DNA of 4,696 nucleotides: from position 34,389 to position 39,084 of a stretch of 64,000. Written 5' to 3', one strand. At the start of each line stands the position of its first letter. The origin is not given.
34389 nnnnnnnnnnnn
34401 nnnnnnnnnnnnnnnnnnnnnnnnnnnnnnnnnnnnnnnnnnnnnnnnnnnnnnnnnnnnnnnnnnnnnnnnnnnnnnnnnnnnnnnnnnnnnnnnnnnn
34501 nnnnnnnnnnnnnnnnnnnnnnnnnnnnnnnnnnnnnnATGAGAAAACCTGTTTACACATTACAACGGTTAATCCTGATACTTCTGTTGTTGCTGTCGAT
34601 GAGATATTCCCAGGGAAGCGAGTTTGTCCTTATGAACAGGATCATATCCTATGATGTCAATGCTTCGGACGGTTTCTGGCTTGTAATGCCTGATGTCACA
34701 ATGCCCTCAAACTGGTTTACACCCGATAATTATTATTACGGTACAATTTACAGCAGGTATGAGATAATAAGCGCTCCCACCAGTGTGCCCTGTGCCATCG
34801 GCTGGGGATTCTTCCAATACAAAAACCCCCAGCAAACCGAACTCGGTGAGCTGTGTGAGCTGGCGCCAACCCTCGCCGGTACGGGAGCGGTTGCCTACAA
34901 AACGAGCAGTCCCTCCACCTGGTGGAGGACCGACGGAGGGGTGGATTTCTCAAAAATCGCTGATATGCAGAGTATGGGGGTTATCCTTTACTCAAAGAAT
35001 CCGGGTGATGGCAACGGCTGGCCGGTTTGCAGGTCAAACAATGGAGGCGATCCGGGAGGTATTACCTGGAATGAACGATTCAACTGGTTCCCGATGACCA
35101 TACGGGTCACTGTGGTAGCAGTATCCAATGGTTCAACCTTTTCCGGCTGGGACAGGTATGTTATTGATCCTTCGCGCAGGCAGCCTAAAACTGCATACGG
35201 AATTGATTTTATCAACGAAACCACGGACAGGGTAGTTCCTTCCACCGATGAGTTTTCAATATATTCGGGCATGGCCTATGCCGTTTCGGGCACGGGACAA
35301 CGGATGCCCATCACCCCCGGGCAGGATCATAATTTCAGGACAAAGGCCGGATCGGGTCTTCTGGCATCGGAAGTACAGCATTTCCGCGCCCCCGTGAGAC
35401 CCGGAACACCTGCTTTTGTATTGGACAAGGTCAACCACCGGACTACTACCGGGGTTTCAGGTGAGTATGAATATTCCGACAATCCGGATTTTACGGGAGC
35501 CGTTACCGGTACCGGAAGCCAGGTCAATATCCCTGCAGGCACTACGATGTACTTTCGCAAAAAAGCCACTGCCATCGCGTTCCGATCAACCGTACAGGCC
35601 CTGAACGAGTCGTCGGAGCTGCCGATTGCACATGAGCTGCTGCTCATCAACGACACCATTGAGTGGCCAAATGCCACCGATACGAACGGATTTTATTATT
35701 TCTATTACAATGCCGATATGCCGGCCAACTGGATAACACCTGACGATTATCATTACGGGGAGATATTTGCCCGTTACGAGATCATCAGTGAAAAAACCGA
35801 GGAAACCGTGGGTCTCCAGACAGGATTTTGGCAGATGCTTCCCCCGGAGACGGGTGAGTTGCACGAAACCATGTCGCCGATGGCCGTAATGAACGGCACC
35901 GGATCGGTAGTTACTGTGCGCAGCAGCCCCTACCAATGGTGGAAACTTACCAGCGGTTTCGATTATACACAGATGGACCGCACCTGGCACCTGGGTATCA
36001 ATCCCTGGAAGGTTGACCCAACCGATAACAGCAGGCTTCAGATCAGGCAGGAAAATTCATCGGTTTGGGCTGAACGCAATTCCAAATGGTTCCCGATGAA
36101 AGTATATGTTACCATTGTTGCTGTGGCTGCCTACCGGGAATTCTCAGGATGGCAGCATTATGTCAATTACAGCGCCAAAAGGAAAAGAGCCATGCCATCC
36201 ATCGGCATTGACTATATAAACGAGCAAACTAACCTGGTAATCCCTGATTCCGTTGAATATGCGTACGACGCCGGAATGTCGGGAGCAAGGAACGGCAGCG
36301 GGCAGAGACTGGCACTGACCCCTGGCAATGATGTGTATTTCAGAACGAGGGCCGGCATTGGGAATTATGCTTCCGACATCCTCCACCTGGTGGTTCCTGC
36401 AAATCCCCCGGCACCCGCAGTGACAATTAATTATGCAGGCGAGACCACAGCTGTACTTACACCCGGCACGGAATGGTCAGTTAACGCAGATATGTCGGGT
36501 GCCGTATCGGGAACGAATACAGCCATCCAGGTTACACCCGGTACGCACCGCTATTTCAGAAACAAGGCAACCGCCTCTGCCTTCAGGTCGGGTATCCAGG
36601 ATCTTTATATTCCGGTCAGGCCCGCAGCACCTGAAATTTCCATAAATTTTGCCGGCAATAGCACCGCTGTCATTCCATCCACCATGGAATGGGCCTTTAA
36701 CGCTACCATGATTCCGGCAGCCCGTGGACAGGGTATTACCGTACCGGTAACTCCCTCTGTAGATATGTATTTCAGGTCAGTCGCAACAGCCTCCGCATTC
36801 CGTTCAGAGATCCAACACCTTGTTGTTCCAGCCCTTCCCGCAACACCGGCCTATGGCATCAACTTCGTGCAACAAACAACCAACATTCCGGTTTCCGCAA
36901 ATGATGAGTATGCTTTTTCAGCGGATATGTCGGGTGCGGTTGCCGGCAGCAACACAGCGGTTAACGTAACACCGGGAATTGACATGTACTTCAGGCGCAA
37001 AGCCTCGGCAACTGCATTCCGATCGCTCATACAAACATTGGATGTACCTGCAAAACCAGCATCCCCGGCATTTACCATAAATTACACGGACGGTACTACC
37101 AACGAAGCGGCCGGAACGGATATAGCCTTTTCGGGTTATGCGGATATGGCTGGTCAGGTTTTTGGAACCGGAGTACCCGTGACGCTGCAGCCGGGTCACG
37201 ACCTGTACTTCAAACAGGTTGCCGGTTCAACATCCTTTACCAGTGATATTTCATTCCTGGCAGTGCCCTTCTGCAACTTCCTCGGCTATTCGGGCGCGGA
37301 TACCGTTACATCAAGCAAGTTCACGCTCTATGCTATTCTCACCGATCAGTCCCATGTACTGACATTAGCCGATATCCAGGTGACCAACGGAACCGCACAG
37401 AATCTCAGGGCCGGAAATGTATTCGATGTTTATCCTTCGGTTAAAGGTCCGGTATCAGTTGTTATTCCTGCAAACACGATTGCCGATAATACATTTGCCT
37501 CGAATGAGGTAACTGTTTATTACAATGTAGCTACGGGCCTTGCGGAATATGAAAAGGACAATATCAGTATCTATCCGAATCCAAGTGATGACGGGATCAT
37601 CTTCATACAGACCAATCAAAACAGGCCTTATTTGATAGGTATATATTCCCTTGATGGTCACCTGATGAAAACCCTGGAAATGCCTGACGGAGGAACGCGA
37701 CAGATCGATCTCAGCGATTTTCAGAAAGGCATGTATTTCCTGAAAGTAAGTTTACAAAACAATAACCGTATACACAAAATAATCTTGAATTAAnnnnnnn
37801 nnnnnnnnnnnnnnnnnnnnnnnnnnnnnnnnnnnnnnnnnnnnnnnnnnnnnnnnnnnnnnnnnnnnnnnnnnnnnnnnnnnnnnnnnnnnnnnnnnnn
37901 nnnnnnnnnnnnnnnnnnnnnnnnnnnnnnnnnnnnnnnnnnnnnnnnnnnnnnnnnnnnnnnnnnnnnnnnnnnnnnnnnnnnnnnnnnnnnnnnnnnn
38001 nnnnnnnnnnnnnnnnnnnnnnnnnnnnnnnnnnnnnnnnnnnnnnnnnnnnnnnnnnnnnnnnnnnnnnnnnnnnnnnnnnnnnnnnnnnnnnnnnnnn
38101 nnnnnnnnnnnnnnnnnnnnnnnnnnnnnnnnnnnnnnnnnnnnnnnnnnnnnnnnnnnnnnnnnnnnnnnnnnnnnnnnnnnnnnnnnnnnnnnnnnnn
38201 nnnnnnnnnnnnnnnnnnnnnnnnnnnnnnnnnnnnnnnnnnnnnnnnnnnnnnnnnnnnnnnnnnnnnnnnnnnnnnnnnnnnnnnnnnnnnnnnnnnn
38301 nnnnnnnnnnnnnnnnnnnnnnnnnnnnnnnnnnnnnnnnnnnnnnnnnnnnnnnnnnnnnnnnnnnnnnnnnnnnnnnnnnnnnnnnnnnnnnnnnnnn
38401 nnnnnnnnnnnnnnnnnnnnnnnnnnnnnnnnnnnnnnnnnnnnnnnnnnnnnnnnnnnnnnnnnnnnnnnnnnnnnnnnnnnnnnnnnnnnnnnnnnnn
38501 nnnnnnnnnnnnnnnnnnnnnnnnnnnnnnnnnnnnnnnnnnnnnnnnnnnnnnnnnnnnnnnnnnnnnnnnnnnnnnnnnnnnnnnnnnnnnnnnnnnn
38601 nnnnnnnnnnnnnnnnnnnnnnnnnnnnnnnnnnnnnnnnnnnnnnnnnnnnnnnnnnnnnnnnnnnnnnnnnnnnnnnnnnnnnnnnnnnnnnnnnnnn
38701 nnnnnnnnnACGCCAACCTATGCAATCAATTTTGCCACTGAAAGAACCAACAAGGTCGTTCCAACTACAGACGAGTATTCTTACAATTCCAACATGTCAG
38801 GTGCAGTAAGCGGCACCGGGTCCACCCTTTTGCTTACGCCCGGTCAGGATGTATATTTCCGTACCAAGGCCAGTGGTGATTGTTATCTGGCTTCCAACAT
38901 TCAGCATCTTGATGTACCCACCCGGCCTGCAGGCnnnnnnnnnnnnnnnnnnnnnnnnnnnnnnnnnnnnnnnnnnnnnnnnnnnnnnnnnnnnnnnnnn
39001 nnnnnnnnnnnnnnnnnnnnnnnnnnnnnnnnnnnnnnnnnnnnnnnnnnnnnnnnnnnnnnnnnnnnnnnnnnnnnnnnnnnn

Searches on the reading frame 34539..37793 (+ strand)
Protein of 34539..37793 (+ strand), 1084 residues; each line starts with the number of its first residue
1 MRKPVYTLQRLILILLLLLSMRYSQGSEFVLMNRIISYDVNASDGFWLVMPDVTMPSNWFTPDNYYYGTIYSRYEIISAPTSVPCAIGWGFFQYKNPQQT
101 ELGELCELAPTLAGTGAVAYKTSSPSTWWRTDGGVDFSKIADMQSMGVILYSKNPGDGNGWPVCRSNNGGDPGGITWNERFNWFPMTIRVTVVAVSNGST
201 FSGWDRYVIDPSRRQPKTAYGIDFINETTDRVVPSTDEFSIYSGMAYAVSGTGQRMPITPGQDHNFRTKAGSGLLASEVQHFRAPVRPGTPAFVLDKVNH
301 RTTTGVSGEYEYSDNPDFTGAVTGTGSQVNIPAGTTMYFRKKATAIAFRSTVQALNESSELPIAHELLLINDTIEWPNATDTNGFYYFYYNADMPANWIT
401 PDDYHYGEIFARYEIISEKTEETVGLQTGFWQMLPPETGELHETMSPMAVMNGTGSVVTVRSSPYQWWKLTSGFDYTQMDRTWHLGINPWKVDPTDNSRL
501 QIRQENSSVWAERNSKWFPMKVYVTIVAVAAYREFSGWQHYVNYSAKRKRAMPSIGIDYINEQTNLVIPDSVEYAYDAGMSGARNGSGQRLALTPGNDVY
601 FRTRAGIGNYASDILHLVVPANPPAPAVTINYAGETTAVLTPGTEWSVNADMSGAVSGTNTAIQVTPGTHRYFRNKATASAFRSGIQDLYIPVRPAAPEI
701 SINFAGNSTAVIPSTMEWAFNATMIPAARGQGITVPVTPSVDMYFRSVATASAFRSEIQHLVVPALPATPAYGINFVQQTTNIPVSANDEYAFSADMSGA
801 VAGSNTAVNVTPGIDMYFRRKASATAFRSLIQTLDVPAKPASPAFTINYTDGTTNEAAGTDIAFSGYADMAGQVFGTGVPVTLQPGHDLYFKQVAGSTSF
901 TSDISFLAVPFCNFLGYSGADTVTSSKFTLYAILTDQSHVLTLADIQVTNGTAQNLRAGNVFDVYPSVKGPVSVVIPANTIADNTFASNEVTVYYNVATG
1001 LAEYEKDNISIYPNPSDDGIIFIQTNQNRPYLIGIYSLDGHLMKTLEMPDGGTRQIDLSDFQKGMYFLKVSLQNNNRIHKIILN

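Call 6: search_protein_families(library=pfam, proteins=[window:34539-37793:+], max_evalue=1)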
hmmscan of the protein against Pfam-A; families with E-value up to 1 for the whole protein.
window:34539-37793:+ (1084 aa): 1 family
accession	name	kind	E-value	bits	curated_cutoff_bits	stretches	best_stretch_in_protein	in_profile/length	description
PF18962.6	Por_Secre_tail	-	3.6e-12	46.8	27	1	1011-1082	1-74/75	Secretion system C-terminal sorting domain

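Call 7: search_protein_families(library=ncbifam, proteins=[window:34539-37793:+], max_evalue=1)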
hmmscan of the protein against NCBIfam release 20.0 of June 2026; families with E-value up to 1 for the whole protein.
window:34539-37793:+ (1084 aa): 5 families
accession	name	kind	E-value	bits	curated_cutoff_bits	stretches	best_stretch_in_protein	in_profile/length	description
TIGR04183.1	Por_Secre_tail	domain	2.6e-12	46.5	23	1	1011-1083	1-71/72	T9SS type A sorting domain-containing protein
NF038113.1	T9SSA_dep_M36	equivalog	8.4e-08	30.8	885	1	998-1084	782-869/869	T9SS-dependent M36 family metallopeptidase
NF052644.1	T9SS_DNase_Rie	equivalog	0.0011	18.4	260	1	972-1082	146-249/251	T9SS-dependent surface endonuclease, AS87_RS02955 family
NF050177.1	TapA_OM_Porphy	equivalog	0.02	13.6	500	1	1005-1083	467-543/544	TapA/TapC family T9SS-dependent outer membrane protein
NF053582.1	motif_MiiA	domain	0.1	12.3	24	0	846-855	10-19/27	MiiA motif-containing surface protein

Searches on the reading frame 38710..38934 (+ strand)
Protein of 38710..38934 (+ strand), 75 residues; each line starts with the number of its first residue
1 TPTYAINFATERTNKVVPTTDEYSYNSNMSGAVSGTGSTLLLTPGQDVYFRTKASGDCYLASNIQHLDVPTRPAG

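Call 58: search_protein_families(library=pfam, alignment_id=A6, max_evalue=1)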
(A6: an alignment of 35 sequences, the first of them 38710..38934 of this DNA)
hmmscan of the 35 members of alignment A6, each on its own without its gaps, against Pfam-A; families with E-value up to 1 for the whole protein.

A. member 1, window:38710-38934:+ (75 aa): 0 families

B. families by the number of members that match (of 35 scanned): 7 families
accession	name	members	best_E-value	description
PF22303.2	OspG_kinase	3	0.0064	Protein kinase OspG, kinase domain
PF19337.4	BAMBI_C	1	0.011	BMP and activin membrane-bound inhibitor homolog C-terminus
PF07593.17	UnbV_ASPIC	1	0.11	ASPIC and UnbV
PF16708.10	LppA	1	0.12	Lipoprotein confined to pathogenic Mycobacterium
PF25744.1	T4_Y13H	1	0.13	Bacteriophage T4 Y13H protein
PF07437.17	YfaZ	1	0.13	YfaZ precursor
PF07196.18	Flagellin_IN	1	0.14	Flagellin hook IN motif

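Call 60: predict_structure(alignment_id=A6)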
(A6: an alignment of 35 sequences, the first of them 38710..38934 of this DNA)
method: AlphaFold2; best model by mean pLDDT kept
length: 75 residues; sequences in the alignment: 35
mean_pLDDT: 89.4   pTM: 0.75
mean pLDDT of the five models: 89.4, 89.3, 89.3, 88.0, 84.7
residues with pLDDT >= 90: 54; 70-90: 18; 50-70: 3; < 50: 0
segments of 3 or more residues with pLDDT < 50: none
pLDDT, mean of each block of 10 residues (from residue 1): 85 94 94 94 92 84 91 72
secondary structure, 60 per line:
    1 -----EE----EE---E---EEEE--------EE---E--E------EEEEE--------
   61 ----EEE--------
elements in order: E21-24 E48-52 E65-67

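Call 62: fold_search(model_id=the predicted structure, library=pdb)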
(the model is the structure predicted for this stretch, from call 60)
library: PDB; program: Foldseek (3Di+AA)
matches with E <= 10: 401; with E <= 0.001: 0
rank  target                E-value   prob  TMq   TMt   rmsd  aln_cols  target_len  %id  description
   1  7dm0_A                5.7e-01  0.63  0.50  0.27   5.6        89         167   11  Biofilm associated protein - C region (released 2021-12-15)
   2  7cg1_MODEL_1_A        7.6e-01  0.38  0.44  0.27   8.7       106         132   12  Solution structure of the sensor domain of the anti-sigma factor RsgI4 in Pseudobacteroides cellulosolvens (released 2021-06-30)
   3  6tpv_B                1.0e+00  0.60  0.45  0.20   4.5        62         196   18  Crystal structures of FNIII domain one and two of the human leucocyte common antigen-related protein, LAR (released 2020-05-13)
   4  8ayr_B                1.0e+00  0.57  0.52  0.07   5.5        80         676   18  Sialidases and Fucosidases of Akkermansia muciniphila are key for rapid growth on colonic mucin and nutrient sharing a (released 2023-03-01)
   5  7ne1_B                1.1e+00  0.69  0.61  0.19   6.4        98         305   14  Structure of the complex between Netrin-1 and its receptor Neogenin (released 2021-03-31)
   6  4bq9_A                1.1e+00  0.60  0.58  0.24   6.5        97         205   15  Crystal structure of the FN5 and FN6 domains of NEO1, form 1 (released 2013-06-12)
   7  9n5i_L                1.1e+00  0.13  0.28  0.23   7.4        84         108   11  Endogenous Pfs230D13-14 in complex with Pfs48/45 bound to anti-Pfs48/45 Fabs RUPA-71 and RUPA-44 (released 2025-10-15)
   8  4bq8_A                1.2e+00  0.54  0.55  0.25   6.5        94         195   16  Crystal structure of the RGMB-NEO1 complex form 3 (released 2013-06-12)
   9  9g93_L                1.2e+00  0.18  0.34  0.30   5.2        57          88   16  CryoET structure of the in vitro grown Bacillus anthracis Sap S-layer (released 2024-12-18)
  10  4q58_D                1.3e+00  0.57  0.56  0.26   6.1        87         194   15  Crystal structure of the plectin 1a actin-binding domain/integrin beta 4 fragment complex (released 2014-07-23)
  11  5dc0_A                1.3e+00  0.18  0.36  0.32   6.4        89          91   18  CRYSTAL STRUCTURE OF MONOBODY GG3/ABL1 SH2 DOMAIN COMPLEX (released 2016-03-02)
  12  9cb1_D                1.3e+00  0.14  0.31  0.25   7.0        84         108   11  Cryo-EM Structure of the Human Neutralizing Antibody 5-1 in Complex with Prefusion Human Metapneumovirus F Glycoprotei (released 2025-05-28)
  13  1x4x_MODEL_1_A        1.5e+00  0.66  0.62  0.47   5.3        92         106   16  Solution structure of the 6th fibronectin type III domain from human fibronectin type III domain containing pr (released 2005-11-15)
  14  4bq6_A                1.6e+00  0.44  0.57  0.25   5.6        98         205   15  Crystal structure of the RGMB-NEO1 complex form 1 (released 2013-06-12)
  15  5lbs_L                1.6e+00  0.12  0.32  0.25   7.4        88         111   11  structural basis of Zika and Dengue virus potent antibody cross-neutralization (released 2016-07-06)
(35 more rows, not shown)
